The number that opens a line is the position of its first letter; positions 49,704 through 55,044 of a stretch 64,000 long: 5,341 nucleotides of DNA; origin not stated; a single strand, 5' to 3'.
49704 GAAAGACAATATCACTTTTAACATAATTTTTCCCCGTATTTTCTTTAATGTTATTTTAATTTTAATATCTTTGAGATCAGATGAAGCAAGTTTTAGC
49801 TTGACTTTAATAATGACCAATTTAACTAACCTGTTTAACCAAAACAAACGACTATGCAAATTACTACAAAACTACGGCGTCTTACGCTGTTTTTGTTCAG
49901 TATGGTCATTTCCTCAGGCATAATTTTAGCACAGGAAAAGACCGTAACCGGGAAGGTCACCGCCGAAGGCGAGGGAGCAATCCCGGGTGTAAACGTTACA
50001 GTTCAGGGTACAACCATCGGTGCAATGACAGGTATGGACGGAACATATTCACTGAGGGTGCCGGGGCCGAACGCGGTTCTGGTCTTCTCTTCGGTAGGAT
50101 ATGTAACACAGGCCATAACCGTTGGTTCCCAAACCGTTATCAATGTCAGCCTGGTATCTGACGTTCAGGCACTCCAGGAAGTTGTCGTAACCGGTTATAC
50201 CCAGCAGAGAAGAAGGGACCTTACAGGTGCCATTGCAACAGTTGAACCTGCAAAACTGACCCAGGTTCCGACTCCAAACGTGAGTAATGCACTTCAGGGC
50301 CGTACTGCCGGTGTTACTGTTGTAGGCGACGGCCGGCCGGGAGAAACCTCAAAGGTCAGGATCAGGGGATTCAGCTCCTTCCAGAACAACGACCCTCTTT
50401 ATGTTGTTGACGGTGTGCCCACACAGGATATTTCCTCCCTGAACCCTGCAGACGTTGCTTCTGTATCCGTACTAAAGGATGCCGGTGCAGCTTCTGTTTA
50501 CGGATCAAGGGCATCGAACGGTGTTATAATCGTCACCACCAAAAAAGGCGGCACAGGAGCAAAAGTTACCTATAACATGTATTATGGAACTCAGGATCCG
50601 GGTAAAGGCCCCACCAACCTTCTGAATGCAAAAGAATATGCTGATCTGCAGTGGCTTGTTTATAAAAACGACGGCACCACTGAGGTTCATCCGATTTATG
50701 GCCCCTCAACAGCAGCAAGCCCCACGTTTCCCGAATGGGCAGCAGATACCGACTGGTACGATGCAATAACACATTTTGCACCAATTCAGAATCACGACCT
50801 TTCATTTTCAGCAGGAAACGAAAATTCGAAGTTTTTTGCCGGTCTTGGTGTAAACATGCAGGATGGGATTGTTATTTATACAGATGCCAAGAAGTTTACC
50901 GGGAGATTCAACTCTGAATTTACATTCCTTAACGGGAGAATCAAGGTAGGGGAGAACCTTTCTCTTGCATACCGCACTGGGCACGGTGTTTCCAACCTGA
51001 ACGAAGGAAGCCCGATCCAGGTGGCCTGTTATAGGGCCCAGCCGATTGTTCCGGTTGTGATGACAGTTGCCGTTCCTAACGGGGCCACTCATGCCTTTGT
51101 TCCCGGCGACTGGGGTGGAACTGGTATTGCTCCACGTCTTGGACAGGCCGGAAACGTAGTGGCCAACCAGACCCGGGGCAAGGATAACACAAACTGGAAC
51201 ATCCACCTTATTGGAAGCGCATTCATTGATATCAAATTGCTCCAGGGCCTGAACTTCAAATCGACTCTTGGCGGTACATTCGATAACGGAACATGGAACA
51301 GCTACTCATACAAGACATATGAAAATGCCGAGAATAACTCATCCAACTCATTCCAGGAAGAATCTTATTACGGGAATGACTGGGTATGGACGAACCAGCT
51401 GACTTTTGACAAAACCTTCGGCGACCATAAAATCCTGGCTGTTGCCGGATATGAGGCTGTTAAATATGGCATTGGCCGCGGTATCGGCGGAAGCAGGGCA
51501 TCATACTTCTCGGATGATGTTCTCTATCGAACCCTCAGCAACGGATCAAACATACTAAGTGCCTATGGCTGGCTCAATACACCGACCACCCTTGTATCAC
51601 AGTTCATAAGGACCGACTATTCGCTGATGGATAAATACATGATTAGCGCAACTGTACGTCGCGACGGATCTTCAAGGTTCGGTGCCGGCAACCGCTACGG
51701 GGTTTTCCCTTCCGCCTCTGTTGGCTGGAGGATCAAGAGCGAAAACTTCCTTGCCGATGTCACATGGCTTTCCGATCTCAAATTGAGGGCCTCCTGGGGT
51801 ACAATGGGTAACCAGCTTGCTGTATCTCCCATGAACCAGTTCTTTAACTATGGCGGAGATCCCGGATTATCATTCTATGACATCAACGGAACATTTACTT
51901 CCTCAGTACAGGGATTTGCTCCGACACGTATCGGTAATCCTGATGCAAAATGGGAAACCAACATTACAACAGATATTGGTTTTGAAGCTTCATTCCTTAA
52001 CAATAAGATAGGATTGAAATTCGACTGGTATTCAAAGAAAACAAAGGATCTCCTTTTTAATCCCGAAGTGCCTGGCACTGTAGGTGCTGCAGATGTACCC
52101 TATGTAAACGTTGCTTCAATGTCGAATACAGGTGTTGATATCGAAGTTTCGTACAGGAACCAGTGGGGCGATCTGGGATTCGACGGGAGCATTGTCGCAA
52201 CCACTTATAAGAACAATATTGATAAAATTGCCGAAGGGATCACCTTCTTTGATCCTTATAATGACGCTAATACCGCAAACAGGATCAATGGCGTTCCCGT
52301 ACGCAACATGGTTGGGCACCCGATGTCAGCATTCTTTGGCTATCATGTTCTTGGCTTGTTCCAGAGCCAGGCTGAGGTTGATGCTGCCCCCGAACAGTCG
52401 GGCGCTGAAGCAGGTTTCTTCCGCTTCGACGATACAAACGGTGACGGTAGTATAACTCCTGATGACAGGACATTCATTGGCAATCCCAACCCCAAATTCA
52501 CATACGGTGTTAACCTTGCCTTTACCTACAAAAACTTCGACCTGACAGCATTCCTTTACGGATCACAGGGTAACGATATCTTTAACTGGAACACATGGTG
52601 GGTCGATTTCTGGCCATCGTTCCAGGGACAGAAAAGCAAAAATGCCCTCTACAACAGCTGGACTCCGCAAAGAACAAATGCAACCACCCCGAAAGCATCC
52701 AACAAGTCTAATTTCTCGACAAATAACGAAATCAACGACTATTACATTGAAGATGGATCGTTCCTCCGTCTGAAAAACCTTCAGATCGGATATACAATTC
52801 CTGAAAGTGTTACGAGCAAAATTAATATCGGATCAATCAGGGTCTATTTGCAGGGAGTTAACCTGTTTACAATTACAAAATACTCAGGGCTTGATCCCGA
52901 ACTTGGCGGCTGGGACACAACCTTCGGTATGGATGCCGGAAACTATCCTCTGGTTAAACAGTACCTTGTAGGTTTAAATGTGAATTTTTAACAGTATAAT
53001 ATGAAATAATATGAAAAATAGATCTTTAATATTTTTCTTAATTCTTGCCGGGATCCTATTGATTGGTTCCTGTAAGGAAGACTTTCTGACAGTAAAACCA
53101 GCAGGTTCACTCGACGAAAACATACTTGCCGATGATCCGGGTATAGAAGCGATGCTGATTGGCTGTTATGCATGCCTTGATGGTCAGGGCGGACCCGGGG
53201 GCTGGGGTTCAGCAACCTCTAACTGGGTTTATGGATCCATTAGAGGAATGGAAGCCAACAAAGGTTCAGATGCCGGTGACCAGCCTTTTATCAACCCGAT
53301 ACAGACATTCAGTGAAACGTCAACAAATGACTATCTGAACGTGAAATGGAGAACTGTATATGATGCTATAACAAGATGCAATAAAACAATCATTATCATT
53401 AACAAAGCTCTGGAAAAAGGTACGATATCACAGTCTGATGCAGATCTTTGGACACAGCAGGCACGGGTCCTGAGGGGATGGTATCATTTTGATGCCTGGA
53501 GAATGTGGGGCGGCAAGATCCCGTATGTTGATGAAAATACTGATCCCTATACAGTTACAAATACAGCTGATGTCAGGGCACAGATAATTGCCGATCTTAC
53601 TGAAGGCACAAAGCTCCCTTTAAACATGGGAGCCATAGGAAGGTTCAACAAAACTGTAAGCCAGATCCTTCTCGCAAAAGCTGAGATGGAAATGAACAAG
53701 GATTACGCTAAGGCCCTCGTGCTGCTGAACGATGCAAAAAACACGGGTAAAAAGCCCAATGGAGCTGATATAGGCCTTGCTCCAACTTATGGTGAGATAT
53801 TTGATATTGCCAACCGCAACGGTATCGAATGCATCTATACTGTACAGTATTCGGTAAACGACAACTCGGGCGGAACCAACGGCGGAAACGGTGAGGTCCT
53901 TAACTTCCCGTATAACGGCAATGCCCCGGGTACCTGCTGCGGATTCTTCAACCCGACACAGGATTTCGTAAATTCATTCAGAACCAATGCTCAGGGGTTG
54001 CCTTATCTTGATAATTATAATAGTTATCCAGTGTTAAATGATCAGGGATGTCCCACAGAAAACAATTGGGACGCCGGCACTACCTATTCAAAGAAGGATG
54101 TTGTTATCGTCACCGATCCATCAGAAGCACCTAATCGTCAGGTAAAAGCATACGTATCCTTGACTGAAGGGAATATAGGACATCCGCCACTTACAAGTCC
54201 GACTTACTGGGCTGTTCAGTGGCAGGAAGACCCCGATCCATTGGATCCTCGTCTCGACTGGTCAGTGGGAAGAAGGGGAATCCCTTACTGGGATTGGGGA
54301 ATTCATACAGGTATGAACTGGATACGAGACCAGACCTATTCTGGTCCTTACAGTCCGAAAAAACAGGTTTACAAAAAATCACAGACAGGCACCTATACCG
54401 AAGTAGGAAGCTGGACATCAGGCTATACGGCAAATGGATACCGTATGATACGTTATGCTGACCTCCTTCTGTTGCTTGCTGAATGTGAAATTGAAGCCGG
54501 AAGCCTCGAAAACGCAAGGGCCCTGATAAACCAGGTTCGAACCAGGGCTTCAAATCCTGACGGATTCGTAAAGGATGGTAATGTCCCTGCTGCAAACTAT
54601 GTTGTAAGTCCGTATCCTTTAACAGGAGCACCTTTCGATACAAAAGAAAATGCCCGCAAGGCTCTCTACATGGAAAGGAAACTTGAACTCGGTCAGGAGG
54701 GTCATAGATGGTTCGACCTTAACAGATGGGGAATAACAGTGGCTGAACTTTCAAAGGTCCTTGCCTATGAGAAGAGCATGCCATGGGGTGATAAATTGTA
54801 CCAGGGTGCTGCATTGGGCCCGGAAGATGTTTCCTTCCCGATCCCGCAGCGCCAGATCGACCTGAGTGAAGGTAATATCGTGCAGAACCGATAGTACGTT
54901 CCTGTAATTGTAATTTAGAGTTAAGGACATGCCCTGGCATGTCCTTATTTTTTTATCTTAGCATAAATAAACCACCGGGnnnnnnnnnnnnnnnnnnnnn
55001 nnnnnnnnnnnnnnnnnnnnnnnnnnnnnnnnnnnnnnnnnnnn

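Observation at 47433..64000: CAZyme-free PUL-like locus: classical HK/RR + SusC/SusD + two giant VCBS/ASPIC paralogs + FISUMP protein + CxxCH lipoprotein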

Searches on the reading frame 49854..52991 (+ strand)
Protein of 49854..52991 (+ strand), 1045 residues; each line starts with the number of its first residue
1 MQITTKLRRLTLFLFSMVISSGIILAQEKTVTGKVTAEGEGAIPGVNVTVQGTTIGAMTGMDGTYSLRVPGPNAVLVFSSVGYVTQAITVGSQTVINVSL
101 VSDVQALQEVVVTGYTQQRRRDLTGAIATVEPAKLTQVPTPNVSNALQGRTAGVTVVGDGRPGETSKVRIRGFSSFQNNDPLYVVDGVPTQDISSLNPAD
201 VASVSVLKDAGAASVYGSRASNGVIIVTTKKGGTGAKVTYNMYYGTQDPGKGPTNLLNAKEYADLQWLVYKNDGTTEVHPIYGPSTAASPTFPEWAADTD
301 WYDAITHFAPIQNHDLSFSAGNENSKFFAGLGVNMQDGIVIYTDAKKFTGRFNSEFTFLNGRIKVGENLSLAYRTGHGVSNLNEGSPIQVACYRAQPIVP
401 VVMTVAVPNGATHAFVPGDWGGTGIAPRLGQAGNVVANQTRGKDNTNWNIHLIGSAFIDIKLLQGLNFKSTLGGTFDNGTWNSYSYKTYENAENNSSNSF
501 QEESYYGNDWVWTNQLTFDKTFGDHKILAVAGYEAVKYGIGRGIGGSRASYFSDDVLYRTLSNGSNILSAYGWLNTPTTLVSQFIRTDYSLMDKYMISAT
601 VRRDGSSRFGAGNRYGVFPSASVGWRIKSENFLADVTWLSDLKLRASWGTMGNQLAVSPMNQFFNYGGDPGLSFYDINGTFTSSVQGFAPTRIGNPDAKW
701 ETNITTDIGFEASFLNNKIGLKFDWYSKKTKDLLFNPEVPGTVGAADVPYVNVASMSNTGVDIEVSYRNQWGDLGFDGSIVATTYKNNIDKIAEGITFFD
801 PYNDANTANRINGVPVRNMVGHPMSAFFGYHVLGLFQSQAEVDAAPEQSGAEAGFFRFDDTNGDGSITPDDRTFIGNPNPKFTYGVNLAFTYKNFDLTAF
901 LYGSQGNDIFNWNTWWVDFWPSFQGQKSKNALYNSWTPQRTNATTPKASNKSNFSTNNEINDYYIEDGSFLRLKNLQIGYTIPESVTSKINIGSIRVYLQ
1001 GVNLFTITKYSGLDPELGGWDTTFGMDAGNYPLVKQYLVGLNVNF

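Call 3: search_protein_families(library=pfam, proteins=[window:49854-52991:+], max_evalue=0.01)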
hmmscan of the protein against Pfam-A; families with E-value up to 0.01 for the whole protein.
window:49854-52991:+ (1045 aa): 4 families
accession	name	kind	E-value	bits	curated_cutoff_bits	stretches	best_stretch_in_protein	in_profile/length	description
PF07715.20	Plug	-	2.3e-19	70.3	23.9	1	120-224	2-107/107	TonB-dependent Receptor Plug Domain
PF13715.12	CarbopepD_reg_2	-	9.9e-16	58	32.2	1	31-112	1-88/88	CarboxypepD_reg-like domain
PF00593.30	TonB_dep_Rec_b-barrel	-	1.8e-15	58.2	27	1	437-904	52-380/436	TonB dependent receptor-like, beta-barrel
PF13620.12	CarboxypepD_reg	-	1.3e-07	32.3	32.3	1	30-100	1-81/82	Carboxypeptidase regulatory-like domain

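Call 18: search_protein_families(library=ncbifam, proteins=[window:49854-52991:+], max_evalue=0.001)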
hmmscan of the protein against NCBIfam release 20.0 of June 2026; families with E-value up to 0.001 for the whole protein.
window:49854-52991:+ (1045 aa): 3 families
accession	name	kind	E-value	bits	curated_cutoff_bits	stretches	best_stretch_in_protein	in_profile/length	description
TIGR04056.1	OMP_RagA_SusC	subfamily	1e-257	858.2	368.25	1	29-1045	1-981/981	SusC/RagA family TonB-linked outer membrane protein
TIGR04057.1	SusC_RagA_signa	signature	1.4e-14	53.6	46.2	1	200-230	1-31/31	SusC/RagA subfamily TonB-dependent outer membrane receptor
TIGR01779.1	TonB-B12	equivalog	3.3e-05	22.6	599.7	1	93-248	14-172/614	TonB-dependent vitamin B12 receptor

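Call 50: search_solved_structures(query=window:49854-52991:+, max_evalue=1e-20)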
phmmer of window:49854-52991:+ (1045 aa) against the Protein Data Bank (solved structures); distinct sequences matched with E-value up to 1e-20: 9.
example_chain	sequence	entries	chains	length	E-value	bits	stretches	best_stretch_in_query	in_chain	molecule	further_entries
5t3r_D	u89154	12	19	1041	4.9e-154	518.1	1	12-1019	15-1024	SusC homolog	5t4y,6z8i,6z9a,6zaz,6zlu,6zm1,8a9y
6zlt_B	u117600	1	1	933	6.2e-141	474.7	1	110-1019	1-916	SusC homolog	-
8aa4_A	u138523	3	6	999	1.6e-140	473.3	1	8-1045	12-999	SusC homolog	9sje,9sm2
6sli_B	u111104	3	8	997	8.1e-87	295.6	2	27-373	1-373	RagA protein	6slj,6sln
6sml_B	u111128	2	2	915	2e-75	257.8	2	456-1045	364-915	RagA protein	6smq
6sm3_B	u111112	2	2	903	1.8e-73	251.4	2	456-1045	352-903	RagA protein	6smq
8ypt_C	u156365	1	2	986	1.6e-53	185.3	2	580-1016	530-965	TonB-linked outer membrane protein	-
8ypu_C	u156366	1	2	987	2.2e-53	184.9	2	580-1016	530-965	SusC/RagA family TonB-linked outer membrane protein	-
5fq6_B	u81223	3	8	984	5.8e-22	80.9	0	95-376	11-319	SUSC/RAGA FAMILY TONB-LINKED OUTER MEMBRANE PROTEIN | BT_2264 | OUTER MEMBRANE PROTEIN OMP121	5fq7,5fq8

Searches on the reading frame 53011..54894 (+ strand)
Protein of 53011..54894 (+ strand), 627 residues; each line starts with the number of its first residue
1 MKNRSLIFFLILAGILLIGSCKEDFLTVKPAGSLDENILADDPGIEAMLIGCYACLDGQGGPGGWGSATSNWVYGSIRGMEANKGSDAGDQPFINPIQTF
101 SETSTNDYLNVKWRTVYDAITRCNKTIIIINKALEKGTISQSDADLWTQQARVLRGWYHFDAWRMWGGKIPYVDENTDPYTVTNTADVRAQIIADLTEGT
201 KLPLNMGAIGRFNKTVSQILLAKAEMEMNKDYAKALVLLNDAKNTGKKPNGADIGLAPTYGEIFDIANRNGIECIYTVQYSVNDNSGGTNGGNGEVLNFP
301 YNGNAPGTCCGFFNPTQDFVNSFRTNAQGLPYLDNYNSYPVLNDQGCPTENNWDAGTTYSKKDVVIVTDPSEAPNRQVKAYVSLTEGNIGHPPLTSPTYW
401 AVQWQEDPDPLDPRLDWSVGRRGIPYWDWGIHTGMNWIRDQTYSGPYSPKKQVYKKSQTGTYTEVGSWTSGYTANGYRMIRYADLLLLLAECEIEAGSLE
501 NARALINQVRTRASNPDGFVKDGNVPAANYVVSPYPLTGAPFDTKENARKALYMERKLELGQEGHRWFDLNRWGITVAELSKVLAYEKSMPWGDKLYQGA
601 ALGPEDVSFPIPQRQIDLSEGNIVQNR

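Call 3: search_protein_families(library=pfam, proteins=[window:53011-54894:+], max_evalue=0.01)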
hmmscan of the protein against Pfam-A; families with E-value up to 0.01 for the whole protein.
window:53011-54894:+ (627 aa): 4 families
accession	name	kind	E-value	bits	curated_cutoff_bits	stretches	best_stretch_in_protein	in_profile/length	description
PF07980.17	SusD_RagB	-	1.2e-38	133.9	23.1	1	273-626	2-294/297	SusD family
PF14322.12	SusD-like_3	-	4e-09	37.4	27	1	100-215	65-180/191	Starch-binding associating with outer membrane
PF14559.12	TPR_19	-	0.0003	21.5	25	0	482-513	24-55/68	Tetratricopeptide repeat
PF09456.16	RcsC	-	0.00049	20.4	25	1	354-403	28-76/91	RcsC Alpha-Beta-Loop (ABL)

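Call 18: search_protein_families(library=ncbifam, proteins=[window:53011-54894:+], max_evalue=0.001)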
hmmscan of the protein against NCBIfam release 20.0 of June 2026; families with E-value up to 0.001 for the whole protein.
window:53011-54894:+ (627 aa): 1 family
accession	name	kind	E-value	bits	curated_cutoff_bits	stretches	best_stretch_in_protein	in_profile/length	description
NF033072.0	NanU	exception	5.2e-11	42.3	425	1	460-576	374-487/521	SusD family outer membrane lipoprotein NanU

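Call 49: search_solved_structures(query=window:53011-54894:+, max_evalue=0.001)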
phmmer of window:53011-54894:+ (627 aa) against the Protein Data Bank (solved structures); distinct sequences matched with E-value up to 0.001: 19.
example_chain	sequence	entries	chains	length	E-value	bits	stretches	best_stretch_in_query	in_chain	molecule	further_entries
5lx8_A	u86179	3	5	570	1.3e-35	126.2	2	404-626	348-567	SusD homolog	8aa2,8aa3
5t3r_A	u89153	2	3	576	1.4e-35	126.2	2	404-626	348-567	SusD homolog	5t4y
6z8i_A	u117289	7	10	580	1.4e-35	126.1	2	404-626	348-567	SusD homolog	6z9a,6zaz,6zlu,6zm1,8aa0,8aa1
6zlt_A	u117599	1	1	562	5.2e-33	117.6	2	407-626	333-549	SusD homolog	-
9sje_B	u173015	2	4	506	1.6e-15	59.9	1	4-327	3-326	SusD homolog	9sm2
9sjj_A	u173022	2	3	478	1.4e-13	53.5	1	99-326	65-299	SusD homolog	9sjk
7kv2_AAA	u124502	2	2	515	1.7e-12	49.9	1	2-285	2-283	RagB/SusD family nutrient uptake outer membrane protein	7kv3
3ihv_A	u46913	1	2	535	9.2e-12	47.4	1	462-618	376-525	SusD homolog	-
6gcz_A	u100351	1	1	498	1.2e-11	47.1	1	16-294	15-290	Starch-binding associating with outer membrane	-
7kv4_AAA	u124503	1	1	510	2.9e-11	45.8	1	9-242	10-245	SusD family protein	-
3qnk_A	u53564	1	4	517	1.4e-09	40.2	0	112-332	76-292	Putative lipoprotein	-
3jq1_A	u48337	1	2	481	4.4e-09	38.6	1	477-578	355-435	SusD superfamily protein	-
4l7t_A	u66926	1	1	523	5.8e-09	38.2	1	474-576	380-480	NanU sialic acid binding protein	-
5cjz_A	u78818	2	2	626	1.7e-06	30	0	458-574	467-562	SusD homolog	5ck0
3i4g_A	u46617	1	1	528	1.7e-06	30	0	412-582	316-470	SusD-like carbohydrate binding protein BF1063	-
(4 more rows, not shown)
